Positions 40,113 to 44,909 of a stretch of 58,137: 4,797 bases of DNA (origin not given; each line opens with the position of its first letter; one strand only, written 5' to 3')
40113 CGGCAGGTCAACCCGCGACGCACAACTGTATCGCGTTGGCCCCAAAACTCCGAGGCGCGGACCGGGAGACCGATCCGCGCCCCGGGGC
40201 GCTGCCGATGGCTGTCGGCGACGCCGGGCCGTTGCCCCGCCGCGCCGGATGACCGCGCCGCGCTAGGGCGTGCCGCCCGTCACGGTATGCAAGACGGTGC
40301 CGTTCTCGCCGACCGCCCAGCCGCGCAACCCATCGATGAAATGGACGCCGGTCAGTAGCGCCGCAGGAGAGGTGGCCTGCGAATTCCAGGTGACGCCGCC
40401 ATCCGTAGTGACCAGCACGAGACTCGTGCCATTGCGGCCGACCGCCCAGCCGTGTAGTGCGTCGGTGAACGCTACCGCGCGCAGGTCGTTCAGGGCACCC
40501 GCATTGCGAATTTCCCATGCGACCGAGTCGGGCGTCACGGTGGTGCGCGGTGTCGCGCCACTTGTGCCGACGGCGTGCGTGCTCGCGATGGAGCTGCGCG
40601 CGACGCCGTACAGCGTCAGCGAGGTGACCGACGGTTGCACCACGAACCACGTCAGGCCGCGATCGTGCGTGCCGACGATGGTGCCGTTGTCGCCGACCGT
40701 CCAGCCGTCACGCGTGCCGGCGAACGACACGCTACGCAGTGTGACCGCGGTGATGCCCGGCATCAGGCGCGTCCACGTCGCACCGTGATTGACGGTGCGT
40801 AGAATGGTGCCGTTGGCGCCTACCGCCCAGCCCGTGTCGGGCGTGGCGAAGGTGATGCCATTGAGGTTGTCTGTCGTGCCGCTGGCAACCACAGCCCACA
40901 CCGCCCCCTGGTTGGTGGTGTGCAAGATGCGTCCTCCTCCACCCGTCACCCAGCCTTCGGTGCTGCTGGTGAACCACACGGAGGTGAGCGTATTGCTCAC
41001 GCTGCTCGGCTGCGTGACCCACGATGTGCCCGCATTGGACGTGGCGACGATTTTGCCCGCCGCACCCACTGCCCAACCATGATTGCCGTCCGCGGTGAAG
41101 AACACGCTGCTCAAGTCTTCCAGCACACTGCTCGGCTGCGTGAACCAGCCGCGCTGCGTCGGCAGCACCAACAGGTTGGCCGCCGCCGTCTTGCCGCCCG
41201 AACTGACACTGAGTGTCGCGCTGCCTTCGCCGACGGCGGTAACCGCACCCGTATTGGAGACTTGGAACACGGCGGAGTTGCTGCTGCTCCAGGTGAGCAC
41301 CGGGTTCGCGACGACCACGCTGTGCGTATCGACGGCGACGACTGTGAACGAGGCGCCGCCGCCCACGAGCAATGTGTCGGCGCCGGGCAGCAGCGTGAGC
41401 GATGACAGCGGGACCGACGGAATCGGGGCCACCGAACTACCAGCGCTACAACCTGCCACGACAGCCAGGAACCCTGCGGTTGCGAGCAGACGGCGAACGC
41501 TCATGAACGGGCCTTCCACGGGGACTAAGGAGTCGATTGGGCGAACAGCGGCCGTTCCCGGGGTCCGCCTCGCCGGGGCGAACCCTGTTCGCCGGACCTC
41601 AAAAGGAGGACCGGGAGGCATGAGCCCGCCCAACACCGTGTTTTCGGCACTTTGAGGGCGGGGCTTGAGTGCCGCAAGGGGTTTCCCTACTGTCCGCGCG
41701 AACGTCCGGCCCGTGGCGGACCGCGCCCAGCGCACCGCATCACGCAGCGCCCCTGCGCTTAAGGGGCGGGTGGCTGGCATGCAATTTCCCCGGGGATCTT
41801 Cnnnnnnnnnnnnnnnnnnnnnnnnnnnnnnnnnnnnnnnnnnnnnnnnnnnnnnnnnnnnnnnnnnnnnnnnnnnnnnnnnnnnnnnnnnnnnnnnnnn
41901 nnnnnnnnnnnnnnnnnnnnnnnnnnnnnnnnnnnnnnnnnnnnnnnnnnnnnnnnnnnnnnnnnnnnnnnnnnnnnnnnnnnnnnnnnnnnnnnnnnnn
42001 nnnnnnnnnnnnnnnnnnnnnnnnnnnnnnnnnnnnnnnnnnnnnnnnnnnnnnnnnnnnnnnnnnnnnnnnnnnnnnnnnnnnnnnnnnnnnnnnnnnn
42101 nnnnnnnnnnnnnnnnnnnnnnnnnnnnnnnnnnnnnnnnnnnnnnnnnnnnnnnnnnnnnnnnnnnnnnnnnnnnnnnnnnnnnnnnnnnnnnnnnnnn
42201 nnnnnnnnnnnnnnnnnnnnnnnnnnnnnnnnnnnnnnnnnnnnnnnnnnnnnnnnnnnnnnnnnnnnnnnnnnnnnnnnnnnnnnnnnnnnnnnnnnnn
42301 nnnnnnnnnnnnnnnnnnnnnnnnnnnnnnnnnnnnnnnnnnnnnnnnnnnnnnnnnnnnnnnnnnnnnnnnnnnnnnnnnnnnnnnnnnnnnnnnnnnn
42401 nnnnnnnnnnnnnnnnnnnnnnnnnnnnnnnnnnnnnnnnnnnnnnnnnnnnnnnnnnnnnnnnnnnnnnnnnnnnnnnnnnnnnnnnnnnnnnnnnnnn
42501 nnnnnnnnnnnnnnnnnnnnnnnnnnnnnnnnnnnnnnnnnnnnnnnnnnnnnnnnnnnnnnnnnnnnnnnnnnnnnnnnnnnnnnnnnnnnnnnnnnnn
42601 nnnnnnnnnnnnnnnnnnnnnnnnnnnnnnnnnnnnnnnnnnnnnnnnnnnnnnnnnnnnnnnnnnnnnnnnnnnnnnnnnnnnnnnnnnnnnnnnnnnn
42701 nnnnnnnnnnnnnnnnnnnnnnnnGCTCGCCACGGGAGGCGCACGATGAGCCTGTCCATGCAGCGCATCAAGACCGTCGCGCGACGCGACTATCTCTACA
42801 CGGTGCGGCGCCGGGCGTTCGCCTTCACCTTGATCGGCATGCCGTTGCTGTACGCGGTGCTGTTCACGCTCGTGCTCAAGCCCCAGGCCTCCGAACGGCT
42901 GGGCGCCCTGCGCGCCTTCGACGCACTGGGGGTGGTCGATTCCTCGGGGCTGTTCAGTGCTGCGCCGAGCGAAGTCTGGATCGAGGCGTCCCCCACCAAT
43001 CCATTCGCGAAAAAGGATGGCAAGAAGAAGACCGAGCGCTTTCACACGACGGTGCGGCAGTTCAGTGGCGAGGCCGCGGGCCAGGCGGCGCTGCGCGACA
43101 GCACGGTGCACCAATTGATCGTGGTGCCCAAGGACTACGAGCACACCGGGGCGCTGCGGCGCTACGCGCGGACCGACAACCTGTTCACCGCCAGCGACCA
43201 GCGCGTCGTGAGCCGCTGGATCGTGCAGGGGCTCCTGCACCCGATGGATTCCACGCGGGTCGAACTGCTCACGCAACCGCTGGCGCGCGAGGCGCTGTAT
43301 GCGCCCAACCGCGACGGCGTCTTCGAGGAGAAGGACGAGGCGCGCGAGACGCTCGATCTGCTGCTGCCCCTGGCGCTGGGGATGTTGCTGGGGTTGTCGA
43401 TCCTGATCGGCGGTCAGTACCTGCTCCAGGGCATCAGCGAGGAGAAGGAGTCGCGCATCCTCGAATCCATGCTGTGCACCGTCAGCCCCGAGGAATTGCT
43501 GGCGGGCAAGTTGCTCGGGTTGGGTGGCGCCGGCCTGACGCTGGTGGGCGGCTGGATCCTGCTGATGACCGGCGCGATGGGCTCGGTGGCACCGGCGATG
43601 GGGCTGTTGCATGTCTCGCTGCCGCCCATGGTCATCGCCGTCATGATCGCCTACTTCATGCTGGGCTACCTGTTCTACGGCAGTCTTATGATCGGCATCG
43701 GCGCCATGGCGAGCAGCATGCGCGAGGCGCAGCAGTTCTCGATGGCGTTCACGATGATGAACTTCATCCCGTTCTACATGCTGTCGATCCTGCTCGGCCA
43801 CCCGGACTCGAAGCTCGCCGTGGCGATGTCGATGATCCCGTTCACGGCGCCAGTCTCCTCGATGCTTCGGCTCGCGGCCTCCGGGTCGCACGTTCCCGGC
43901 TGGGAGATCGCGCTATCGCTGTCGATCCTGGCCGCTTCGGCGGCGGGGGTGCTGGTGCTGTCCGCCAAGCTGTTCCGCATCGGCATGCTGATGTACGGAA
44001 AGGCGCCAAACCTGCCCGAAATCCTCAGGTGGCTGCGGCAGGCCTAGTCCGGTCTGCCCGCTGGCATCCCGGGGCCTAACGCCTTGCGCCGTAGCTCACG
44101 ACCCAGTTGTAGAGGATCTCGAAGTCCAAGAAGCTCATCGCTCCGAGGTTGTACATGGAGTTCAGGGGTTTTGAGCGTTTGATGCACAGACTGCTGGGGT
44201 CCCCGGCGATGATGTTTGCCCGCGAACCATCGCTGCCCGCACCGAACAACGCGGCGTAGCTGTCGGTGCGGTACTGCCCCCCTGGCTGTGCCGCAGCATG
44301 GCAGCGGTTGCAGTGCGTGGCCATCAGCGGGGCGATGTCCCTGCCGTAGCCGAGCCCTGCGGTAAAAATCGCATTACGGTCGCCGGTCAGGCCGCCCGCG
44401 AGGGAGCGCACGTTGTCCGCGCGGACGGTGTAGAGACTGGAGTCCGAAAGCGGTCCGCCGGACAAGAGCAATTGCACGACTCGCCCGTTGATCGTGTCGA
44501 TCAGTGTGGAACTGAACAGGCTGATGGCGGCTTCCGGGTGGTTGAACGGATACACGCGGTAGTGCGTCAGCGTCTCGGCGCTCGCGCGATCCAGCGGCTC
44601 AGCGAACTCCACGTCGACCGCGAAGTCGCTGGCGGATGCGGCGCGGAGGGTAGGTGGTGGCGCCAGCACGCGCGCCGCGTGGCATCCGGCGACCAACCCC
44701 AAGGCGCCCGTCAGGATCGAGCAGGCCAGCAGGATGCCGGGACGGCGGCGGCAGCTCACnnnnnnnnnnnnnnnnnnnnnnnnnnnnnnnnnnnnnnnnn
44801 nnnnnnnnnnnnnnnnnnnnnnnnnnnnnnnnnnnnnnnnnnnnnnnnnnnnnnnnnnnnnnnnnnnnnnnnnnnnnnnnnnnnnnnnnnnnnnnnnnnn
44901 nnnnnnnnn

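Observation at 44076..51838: pgsB-pgsC embedded in a seven-gene translationally coupled envelope operon: candidate diderm poly-gamma-glutamate synthesis/export system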

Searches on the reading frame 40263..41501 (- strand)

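Call 9: search_protein_families(library=pfam, proteins=[window:40263-41501:-], max_evalue=0.01)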
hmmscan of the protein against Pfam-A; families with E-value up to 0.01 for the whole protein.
window:40263-41501:- (412 aa): 4 families
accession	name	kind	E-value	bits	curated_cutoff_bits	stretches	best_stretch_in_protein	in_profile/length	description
PF14870.12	PSII_BNR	-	1.5e-28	100.4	27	3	202-288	9-97/303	Photosynthesis system II assembly factor YCF48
PF19755.4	DUF6242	-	1.6e-05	25.3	29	1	322-408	123-213/217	Domain of unknown function (DUF6242)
PF02012.26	BNR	-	1.9e-05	24.4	27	0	364-373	2-11/12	BNR/Asp-box repeat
PF02368.24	Big_2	-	0.00014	22.1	22.8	1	47-103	15-70/79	Bacterial Ig-like domain (group 2)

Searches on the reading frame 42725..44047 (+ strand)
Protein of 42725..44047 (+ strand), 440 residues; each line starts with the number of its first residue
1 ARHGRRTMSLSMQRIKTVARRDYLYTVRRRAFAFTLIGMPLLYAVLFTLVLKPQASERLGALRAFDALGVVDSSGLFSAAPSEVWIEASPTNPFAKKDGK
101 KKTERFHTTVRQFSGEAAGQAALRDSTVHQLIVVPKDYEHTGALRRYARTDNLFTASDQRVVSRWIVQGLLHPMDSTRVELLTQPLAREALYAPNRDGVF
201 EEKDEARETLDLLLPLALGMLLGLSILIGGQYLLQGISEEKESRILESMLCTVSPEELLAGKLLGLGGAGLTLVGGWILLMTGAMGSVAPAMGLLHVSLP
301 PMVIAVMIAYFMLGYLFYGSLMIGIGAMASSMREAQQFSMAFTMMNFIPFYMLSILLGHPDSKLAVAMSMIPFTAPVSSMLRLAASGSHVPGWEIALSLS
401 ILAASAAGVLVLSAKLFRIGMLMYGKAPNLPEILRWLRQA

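Call 9: search_protein_families(library=pfam, proteins=[window:42725-44047:+], max_evalue=0.01)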
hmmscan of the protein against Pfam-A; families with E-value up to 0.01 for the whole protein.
window:42725-44047:+ (440 aa): 2 families
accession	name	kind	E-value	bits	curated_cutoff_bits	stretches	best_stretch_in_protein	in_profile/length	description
PF12698.13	ABC2_membrane_3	-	9.7e-42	143.7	31.6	1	31-414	2-346/347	ABC-2 family transporter protein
PF12679.13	ABC2_membrane_2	-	9.4e-10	38.6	27.2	1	17-417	2-278/283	ABC-2 family transporter protein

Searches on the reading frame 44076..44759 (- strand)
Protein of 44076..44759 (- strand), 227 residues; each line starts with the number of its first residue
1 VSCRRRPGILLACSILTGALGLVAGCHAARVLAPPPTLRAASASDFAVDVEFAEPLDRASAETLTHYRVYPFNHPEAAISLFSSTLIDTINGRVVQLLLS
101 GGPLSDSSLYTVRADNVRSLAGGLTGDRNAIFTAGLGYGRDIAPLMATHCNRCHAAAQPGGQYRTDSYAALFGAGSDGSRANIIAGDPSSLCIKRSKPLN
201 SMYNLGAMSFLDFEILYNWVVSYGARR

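Call 3: search_protein_families(library=ncbifam, proteins=[window:44076-44759:-], max_evalue=0.01)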
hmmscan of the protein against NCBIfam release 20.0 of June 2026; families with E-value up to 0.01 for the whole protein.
window:44076-44759:- (227 aa): 0 families

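Call 4: search_protein_families(library=pfam, proteins=[window:44076-44759:-], max_evalue=0.01)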
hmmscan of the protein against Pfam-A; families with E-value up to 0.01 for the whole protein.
window:44076-44759:- (227 aa): 0 families

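Call 41: search_protein_families(library=pfam, proteins=[window:44076-44759:-], max_evalue=1)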
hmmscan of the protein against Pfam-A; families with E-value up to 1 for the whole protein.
window:44076-44759:- (227 aa): 3 families
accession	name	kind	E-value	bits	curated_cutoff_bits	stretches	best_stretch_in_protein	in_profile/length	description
PF07635.16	PSCyt1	-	0.042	14.9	22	1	150-190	1-39/59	Planctomycete cytochrome C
PF13442.11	Cytochrome_CBB3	-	0.072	13.9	27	1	141-172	5-28/68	Cytochrome C oxidase, cbb3-type, subunit III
PF22297.1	PccH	-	0.16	12.5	24.4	1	138-159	2-23/133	PccH Cytochrome c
